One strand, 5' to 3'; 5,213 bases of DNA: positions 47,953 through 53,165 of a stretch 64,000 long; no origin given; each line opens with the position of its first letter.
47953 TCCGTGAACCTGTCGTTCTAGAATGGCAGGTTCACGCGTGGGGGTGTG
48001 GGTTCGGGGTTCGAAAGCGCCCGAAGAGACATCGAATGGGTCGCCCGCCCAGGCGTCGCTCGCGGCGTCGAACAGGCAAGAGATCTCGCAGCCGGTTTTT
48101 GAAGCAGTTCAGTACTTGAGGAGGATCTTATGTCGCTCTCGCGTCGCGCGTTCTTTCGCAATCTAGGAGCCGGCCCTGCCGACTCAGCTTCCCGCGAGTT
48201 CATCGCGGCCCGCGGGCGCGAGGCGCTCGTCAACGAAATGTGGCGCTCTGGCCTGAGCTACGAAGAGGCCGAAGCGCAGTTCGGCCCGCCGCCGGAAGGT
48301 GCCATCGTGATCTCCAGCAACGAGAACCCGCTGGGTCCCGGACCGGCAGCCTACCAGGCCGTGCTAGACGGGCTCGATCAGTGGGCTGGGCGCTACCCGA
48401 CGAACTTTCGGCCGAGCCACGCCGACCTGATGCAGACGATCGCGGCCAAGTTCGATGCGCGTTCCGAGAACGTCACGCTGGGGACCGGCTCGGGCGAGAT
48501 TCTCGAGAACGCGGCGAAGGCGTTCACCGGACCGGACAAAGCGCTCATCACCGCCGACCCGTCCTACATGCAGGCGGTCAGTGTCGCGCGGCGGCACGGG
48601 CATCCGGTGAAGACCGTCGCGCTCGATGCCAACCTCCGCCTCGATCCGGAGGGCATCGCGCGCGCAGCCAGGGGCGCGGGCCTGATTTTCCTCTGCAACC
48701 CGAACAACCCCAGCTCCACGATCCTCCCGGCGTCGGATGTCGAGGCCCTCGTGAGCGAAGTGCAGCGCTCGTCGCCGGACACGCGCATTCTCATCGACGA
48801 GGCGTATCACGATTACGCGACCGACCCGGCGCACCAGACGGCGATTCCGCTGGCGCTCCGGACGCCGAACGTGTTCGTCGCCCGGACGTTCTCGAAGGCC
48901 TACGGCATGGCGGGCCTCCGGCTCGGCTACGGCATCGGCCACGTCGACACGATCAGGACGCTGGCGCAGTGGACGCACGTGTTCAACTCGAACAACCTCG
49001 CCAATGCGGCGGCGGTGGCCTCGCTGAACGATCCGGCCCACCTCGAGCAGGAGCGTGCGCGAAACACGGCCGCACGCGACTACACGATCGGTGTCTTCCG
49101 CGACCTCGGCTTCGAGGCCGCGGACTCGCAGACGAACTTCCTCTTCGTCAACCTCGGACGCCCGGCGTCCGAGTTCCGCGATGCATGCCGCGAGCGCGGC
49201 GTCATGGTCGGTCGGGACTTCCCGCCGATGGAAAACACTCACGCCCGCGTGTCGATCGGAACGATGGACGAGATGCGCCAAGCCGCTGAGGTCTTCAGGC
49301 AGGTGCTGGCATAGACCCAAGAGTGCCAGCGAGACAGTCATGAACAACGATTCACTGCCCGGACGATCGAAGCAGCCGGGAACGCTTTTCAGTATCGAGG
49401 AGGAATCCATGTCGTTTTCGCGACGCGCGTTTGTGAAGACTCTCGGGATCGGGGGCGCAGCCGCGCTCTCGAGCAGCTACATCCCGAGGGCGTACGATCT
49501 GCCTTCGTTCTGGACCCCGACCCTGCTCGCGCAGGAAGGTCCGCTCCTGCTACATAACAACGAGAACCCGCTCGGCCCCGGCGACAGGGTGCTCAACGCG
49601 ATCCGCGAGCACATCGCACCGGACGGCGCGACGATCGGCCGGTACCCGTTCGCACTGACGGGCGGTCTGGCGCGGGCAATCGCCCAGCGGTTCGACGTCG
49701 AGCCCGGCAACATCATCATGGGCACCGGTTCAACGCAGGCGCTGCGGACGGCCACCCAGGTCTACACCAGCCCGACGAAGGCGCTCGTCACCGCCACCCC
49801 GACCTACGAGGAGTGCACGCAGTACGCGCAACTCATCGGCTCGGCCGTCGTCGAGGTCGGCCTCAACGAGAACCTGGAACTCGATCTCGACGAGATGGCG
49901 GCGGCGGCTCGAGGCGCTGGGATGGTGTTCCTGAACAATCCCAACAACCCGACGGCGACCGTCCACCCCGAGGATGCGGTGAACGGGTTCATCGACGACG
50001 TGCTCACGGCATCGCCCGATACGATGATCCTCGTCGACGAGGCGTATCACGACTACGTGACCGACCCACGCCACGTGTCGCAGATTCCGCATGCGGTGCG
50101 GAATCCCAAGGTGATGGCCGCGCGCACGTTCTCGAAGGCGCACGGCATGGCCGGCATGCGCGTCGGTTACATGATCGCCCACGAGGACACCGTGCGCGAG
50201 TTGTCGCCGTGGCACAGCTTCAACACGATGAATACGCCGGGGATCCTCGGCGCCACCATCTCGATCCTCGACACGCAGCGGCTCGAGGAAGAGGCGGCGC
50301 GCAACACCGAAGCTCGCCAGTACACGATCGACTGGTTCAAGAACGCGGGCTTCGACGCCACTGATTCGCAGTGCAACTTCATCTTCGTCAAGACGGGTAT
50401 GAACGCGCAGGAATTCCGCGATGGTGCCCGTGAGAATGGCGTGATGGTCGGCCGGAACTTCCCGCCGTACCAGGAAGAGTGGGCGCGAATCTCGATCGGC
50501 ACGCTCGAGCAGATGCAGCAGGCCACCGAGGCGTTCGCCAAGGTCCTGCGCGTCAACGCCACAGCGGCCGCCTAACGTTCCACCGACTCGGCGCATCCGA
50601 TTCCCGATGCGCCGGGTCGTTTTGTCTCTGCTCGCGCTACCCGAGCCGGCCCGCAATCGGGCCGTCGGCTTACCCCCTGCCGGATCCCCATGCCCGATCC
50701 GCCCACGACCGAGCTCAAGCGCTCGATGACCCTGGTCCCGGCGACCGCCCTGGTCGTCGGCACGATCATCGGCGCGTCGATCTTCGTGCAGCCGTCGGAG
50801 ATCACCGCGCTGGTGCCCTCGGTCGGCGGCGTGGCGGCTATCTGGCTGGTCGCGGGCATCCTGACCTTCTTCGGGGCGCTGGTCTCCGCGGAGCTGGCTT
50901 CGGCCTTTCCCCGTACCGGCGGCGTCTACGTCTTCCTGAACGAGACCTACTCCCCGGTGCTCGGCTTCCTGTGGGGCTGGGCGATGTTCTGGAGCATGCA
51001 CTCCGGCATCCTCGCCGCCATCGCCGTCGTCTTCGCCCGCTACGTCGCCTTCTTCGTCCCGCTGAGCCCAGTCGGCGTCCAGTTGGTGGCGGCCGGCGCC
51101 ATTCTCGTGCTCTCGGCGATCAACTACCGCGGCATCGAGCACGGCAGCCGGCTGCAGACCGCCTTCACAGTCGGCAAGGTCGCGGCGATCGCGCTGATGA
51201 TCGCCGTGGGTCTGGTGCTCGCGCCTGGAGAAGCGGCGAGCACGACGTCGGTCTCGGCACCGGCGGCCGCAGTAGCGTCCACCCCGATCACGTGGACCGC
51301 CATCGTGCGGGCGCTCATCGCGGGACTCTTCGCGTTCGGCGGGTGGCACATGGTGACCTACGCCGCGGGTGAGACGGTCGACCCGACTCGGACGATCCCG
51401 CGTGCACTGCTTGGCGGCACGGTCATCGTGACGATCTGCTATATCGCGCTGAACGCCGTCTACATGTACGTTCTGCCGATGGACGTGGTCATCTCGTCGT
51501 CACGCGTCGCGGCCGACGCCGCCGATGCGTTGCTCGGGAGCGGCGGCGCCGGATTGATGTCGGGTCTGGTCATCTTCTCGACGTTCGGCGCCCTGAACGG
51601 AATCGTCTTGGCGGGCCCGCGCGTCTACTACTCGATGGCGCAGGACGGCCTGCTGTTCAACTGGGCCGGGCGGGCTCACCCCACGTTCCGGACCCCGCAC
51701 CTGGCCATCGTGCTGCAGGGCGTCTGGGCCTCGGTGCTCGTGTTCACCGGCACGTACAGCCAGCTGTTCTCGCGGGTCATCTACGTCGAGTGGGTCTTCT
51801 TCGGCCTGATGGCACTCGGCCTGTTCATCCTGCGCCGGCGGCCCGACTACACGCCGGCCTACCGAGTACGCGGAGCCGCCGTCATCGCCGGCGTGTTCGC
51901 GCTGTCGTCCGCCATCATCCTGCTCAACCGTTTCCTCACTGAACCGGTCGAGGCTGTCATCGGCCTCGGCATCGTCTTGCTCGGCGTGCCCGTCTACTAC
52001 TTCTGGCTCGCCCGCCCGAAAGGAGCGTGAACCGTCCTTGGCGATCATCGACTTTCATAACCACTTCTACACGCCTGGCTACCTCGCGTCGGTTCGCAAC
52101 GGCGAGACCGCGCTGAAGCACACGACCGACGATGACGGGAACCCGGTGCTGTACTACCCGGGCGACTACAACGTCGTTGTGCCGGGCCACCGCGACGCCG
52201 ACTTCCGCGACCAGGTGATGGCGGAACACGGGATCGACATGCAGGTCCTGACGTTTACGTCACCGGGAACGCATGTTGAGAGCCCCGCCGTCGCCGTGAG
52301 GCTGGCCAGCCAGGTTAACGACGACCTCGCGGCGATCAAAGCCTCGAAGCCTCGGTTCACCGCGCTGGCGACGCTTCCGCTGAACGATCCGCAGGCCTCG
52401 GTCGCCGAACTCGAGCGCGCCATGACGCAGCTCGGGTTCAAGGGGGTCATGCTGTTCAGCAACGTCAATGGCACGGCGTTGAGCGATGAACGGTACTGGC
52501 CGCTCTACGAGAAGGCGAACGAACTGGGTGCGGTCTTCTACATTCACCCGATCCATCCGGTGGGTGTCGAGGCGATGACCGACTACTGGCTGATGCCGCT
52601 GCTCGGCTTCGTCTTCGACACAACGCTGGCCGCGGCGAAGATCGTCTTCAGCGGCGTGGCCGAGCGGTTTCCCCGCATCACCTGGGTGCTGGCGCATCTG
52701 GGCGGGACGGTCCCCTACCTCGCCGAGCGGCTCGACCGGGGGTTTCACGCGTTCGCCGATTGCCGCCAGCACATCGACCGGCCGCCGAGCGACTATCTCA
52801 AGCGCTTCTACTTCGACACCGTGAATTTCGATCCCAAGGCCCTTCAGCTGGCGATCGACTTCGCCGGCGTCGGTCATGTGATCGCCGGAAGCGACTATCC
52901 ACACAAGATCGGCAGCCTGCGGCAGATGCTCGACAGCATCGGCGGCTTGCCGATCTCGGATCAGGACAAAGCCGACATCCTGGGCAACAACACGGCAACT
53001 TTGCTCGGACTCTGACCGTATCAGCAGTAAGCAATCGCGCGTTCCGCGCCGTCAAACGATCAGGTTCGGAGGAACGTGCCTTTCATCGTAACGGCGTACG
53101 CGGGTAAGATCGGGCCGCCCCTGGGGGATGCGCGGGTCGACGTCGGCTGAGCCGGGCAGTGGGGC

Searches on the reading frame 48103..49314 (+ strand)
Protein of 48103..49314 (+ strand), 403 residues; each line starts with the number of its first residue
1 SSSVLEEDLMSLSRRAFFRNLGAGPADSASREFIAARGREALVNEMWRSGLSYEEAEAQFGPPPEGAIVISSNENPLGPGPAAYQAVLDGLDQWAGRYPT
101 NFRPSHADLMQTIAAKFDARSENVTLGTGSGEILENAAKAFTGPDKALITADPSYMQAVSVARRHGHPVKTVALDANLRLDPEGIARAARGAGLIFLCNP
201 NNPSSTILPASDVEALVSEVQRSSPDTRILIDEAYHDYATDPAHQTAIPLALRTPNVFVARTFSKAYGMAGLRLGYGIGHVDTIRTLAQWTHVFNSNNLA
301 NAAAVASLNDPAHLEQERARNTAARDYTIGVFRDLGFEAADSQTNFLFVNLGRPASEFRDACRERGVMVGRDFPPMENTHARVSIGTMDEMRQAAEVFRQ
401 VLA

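Call 60: search_protein_families(library=pfam, proteins=[window:48103-49314:+], max_evalue=0.001)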
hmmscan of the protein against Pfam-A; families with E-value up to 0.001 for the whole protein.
window:48103-49314:+ (403 aa): 1 family
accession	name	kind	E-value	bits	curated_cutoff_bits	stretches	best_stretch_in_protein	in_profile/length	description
PF00155.27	Aminotran_1_2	-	2.1e-48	165.8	19.7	1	68-397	4-360/361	Aminotransferase class I and II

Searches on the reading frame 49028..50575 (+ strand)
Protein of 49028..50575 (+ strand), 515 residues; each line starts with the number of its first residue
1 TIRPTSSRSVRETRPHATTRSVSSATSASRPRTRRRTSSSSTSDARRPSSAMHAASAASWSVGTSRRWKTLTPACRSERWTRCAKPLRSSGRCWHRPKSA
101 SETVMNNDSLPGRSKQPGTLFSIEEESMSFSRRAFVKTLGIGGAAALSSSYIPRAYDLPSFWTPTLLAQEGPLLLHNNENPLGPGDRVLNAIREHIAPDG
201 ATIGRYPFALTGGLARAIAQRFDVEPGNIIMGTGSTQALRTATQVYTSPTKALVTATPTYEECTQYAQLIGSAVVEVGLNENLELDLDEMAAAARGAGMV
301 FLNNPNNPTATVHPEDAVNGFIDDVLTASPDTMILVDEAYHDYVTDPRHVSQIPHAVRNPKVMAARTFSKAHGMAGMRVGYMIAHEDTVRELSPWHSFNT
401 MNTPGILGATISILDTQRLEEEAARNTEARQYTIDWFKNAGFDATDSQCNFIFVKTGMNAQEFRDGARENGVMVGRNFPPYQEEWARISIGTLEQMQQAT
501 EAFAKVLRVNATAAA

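Call 60: search_protein_families(library=pfam, proteins=[window:49028-50575:+], max_evalue=0.001)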
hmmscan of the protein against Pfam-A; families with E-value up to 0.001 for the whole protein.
window:49028-50575:+ (515 aa): 1 family
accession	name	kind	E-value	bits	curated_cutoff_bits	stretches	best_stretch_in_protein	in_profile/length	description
PF00155.27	Aminotran_1_2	-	7.8e-44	150.8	19.7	1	173-502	4-360/361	Aminotransferase class I and II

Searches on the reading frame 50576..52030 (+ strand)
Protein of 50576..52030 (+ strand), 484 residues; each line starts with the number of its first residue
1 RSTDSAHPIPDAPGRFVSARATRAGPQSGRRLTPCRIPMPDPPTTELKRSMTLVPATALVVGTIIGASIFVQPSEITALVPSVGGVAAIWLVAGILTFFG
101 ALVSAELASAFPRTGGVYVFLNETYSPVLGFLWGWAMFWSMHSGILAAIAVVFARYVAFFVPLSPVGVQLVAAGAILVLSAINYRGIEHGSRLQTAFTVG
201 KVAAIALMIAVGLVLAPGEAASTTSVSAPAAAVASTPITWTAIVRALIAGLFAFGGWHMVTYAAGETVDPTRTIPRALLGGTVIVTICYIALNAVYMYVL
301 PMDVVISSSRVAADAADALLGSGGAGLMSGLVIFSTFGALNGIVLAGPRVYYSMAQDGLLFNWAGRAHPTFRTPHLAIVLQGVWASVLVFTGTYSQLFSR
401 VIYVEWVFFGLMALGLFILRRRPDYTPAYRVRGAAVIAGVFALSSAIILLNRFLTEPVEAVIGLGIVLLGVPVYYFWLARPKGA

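Call 60: search_protein_families(library=pfam, proteins=[window:50576-52030:+], max_evalue=0.001)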
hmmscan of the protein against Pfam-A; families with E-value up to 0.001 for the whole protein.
window:50576-52030:+ (484 aa): 2 families
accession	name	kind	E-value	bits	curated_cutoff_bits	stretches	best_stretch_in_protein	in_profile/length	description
PF13520.12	AA_permease_2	-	1.9e-52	179.1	27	1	53-457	3-409/427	Amino acid permease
PF00324.27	AA_permease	-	4.8e-32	111.7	24.6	1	60-396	6-352/470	Amino acid permease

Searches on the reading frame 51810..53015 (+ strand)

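Call 60: search_protein_families(library=pfam, proteins=[window:51810-53015:+], max_evalue=0.001)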
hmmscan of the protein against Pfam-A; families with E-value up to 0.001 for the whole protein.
window:51810-53015:+ (401 aa): 1 family
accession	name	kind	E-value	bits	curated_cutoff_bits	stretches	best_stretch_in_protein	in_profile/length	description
PF04909.20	Amidohydro_2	-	2.7e-40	139.4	26.4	1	80-401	1-289/289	Amidohydrolase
